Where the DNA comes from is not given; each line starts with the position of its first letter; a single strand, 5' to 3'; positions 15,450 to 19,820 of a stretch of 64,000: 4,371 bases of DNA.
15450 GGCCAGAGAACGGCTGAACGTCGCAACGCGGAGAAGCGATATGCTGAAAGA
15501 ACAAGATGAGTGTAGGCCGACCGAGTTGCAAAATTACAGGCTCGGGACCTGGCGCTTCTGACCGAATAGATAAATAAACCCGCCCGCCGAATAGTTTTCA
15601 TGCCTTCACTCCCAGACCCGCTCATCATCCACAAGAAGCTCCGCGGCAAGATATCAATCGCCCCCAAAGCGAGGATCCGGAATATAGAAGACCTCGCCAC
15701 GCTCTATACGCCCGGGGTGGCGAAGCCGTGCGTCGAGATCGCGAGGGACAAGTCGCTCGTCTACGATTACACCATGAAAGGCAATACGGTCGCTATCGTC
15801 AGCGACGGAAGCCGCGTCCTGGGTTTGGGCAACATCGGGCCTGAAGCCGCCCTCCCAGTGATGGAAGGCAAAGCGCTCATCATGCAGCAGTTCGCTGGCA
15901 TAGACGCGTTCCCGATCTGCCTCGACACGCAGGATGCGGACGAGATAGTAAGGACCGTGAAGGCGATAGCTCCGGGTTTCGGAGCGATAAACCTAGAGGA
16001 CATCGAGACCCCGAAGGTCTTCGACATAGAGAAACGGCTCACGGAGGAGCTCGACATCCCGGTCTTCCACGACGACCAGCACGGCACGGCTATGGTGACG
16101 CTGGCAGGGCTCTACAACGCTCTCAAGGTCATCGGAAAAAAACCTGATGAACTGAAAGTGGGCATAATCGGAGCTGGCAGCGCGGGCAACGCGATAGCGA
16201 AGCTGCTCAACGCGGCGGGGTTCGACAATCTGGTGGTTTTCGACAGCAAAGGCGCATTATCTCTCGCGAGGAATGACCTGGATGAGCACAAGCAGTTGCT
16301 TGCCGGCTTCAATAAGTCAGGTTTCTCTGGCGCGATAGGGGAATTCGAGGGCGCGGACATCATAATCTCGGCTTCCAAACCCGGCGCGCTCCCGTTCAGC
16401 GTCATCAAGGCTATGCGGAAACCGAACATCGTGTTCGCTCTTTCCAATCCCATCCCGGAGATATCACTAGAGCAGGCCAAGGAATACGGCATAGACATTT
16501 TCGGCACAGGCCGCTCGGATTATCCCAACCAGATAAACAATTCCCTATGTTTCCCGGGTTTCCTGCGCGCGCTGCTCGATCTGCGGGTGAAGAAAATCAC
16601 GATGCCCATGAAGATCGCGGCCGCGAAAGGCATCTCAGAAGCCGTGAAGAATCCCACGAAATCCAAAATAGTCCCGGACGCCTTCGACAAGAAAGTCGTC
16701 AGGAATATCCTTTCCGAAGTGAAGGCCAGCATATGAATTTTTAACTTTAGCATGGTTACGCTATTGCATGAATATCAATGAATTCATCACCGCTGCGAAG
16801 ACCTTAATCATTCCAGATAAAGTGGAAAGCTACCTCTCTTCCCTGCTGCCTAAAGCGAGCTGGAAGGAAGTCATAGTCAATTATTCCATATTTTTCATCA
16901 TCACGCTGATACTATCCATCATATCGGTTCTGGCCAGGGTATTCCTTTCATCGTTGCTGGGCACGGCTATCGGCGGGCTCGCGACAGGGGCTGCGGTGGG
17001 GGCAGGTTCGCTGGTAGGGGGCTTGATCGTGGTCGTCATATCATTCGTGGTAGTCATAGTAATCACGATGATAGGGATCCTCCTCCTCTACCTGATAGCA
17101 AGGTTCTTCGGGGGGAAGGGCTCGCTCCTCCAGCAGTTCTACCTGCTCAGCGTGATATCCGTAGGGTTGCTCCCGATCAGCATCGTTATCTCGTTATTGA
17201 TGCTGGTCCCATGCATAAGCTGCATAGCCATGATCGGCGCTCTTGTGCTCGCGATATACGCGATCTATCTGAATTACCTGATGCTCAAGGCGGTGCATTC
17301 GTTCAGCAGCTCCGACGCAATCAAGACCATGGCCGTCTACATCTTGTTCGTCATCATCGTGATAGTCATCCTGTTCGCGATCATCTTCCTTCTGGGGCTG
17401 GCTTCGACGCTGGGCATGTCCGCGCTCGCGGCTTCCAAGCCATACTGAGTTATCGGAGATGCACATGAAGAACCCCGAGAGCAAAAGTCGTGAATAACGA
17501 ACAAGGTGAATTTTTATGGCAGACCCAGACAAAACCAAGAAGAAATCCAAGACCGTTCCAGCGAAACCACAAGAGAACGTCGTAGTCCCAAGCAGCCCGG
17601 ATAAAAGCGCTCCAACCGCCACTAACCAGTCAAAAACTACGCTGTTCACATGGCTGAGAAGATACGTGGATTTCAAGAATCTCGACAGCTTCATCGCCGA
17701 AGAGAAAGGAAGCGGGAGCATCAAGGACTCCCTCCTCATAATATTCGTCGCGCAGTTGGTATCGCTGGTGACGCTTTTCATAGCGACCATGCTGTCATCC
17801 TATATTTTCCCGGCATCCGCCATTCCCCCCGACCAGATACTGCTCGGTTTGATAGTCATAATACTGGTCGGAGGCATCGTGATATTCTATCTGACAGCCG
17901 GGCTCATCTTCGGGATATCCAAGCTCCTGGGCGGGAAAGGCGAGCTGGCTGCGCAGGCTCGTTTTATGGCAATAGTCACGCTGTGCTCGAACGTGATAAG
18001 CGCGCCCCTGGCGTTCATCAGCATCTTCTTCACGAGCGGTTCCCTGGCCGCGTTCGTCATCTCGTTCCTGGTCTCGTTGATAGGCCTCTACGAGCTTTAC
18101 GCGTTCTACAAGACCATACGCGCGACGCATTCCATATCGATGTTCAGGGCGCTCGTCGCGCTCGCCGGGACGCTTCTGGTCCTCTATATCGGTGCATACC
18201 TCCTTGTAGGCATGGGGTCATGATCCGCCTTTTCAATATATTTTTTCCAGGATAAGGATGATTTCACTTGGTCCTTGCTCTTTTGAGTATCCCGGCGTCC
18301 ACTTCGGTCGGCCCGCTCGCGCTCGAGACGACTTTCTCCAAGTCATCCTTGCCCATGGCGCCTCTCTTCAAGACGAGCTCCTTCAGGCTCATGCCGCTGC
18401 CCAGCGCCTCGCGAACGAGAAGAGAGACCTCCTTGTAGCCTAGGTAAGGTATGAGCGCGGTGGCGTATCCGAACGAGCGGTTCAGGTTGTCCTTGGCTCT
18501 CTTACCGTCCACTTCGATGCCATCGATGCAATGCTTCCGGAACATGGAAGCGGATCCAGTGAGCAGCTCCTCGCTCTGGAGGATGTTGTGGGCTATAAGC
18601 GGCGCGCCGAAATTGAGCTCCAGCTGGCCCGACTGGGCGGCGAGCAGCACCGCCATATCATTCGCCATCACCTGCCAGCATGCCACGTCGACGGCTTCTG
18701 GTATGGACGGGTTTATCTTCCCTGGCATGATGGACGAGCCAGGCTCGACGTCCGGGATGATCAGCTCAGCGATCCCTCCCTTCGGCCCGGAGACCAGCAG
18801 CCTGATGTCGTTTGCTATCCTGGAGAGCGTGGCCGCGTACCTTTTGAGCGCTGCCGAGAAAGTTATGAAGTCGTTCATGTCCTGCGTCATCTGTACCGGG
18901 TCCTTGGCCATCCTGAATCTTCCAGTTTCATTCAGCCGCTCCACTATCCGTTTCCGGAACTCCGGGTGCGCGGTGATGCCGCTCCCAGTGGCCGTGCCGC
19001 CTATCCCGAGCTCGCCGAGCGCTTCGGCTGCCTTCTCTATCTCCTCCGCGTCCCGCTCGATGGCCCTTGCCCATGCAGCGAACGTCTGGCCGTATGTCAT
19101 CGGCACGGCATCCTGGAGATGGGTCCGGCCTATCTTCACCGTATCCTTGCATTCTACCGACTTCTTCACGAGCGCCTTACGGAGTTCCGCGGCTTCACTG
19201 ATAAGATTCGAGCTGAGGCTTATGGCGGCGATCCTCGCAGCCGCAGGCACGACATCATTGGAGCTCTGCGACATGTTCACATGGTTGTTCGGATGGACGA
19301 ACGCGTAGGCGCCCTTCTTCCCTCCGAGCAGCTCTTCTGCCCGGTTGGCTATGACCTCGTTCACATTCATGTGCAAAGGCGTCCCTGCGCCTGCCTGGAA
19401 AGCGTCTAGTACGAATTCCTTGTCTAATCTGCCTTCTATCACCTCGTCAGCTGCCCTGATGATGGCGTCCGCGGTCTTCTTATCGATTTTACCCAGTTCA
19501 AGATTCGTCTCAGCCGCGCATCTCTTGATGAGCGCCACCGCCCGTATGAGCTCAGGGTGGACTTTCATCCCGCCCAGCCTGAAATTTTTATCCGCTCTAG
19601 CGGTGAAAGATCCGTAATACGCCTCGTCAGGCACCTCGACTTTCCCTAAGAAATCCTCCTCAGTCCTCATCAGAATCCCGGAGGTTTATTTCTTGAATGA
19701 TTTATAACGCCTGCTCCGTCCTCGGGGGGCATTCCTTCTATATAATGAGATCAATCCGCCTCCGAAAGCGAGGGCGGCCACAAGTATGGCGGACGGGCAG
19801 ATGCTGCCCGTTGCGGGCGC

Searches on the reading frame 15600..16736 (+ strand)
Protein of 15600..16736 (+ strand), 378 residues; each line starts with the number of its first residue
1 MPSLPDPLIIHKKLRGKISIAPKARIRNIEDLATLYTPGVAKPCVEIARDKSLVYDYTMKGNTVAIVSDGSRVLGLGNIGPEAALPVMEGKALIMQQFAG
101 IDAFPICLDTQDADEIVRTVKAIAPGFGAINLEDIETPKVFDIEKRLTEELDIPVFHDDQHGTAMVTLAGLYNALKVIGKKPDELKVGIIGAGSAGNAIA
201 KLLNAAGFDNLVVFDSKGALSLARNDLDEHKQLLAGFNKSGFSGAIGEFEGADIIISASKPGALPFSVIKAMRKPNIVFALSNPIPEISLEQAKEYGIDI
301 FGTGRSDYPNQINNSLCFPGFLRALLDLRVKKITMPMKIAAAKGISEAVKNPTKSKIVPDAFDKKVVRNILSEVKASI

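Call 93: search_protein_families(library=ncbifam, proteins=[window:15600-16736:+], max_evalue=1e-10)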
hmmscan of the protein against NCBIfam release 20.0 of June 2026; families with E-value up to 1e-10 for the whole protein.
window:15600-16736:+ (378 aa): 2 families
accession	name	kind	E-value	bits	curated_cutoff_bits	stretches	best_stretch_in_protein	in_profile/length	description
NF009501.0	PRK12861.1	subfamily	2.1e-84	284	1178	1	15-362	20-368/764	NADP-dependent malic enzyme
NF010052.0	PRK13529.1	subfamily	6.8e-21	74.5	326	1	114-361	229-513/564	oxaloacetate-decarboxylating malate dehydrogenase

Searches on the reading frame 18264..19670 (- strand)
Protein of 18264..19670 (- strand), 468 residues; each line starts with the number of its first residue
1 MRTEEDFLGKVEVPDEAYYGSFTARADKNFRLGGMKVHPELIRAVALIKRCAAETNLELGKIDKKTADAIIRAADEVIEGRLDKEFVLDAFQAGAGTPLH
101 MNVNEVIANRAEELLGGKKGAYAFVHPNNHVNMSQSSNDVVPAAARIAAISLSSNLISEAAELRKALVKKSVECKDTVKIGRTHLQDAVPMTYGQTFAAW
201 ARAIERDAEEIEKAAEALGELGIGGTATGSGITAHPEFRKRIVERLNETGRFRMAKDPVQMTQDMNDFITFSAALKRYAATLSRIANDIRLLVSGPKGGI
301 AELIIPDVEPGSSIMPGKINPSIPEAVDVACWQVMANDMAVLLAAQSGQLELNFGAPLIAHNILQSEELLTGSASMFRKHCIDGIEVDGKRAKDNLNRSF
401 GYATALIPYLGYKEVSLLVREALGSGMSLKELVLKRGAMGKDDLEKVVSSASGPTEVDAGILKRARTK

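Call 48: search_protein_families(library=ncbifam, proteins=[window:18264-19670:-], max_evalue=0.00001)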
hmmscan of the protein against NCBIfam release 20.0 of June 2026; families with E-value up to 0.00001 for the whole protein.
window:18264-19670:- (468 aa): 19 families
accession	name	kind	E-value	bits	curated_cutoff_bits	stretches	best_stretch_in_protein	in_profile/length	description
NF008909.0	PRK12273.1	subfamily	1e-170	568.7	510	1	1-451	5-459/474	aspartate ammonia-lyase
TIGR00839.1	aspA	equivalog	8.2e-144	480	681.2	1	2-450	1-453/468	aspartate ammonia-lyase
TIGR00979.1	fumC_II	equivalog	9.1e-142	473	664.75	1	1-449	1-452/458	class II fumarate hydratase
NF011092.0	PRK14515.1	subfamily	1.8e-132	442.6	876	1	2-449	12-461/479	aspartate ammonia-lyase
NF009089.0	PRK12425.1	equivalog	1e-113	380.6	840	1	2-448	3-452/464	class II fumarate hydratase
TIGR00928.1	purB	equivalog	5.6e-24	84.7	326.2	1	129-332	89-288/436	adenylosuccinate lyase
NF006554.0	PRK09053.1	equivalog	2.6e-23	82.6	595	1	128-401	100-367/453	3-carboxy-cis,cis-muconate cycloisomerase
TIGR02426.1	protocat_pcaB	equivalog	6.9e-20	71.2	355.75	1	52-384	31-337/338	3-carboxy-cis,cis-muconate cycloisomerase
TIGR00838.1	argH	equivalog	8.2e-20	71.2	279.5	1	130-415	100-377/455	argininosuccinate lyase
NF008964.0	PRK12308.1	equivalog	2e-19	69.4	657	1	133-417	105-381/624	argininosuccinate lyase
NF052536.2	CoM_syn_XcbD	exception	1.1e-17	64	600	1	145-405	115-369/443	3-sulfopropionylcysteine synthase XcbD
NF006500.1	PRK08937.2-4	subfamily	2.1e-16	59.7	626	1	134-398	104-362/448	adenylosuccinate lyase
NF052556.1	NtrsucLyaStm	equivalog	1.3e-15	57.2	650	1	59-414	54-405/466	nitrosuccinate lyase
NF002563.0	PRK02186.1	subfamily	1.1e-13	50.4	625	1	131-405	510-777/890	argininosuccinate lyase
NF006764.0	PRK09285.1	equivalog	1.5e-10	40.1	446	1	130-321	116-304/456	adenylosuccinate lyase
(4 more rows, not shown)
